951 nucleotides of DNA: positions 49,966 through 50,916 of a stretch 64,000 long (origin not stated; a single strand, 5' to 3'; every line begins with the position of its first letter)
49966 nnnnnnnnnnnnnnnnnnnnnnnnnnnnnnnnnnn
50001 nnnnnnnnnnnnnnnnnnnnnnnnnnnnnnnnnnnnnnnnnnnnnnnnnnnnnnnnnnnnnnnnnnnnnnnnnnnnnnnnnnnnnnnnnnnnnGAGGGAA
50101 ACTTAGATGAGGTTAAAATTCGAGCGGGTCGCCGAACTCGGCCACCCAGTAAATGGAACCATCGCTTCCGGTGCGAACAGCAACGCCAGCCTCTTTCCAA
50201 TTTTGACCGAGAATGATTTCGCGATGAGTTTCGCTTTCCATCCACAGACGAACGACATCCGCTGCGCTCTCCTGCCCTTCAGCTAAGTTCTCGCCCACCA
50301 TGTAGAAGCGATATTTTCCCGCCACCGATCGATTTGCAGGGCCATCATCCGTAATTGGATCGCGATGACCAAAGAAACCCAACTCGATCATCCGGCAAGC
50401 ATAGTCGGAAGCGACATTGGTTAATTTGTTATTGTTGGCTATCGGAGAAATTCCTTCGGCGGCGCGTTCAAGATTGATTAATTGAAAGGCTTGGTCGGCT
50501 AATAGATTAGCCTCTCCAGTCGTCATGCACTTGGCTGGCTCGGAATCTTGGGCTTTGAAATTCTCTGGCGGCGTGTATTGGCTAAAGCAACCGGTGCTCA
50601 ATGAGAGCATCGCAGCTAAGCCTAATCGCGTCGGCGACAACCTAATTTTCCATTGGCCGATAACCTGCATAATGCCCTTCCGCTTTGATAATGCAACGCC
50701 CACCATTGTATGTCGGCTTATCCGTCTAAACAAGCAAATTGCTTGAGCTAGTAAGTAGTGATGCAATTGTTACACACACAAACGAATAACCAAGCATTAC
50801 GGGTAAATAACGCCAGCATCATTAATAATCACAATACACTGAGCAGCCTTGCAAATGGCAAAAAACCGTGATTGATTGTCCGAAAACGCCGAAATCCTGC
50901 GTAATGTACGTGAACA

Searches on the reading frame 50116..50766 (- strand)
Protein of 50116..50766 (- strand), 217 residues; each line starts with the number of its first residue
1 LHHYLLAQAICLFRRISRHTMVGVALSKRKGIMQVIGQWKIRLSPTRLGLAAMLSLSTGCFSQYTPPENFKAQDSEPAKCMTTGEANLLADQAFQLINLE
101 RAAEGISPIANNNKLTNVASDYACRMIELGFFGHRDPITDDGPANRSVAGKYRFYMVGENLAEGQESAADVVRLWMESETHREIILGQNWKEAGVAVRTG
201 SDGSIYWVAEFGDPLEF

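Call 39: search_protein_families(library=pfam, proteins=[window:50116-50766:-], max_evalue=0.001)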
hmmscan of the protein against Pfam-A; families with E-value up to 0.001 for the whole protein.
window:50116-50766:- (217 aa): 1 family
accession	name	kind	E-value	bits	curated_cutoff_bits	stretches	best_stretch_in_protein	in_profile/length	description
PF00188.32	CAP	-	6.2e-14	53.3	21.1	1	95-211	2-117/117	Cysteine-rich secretory protein family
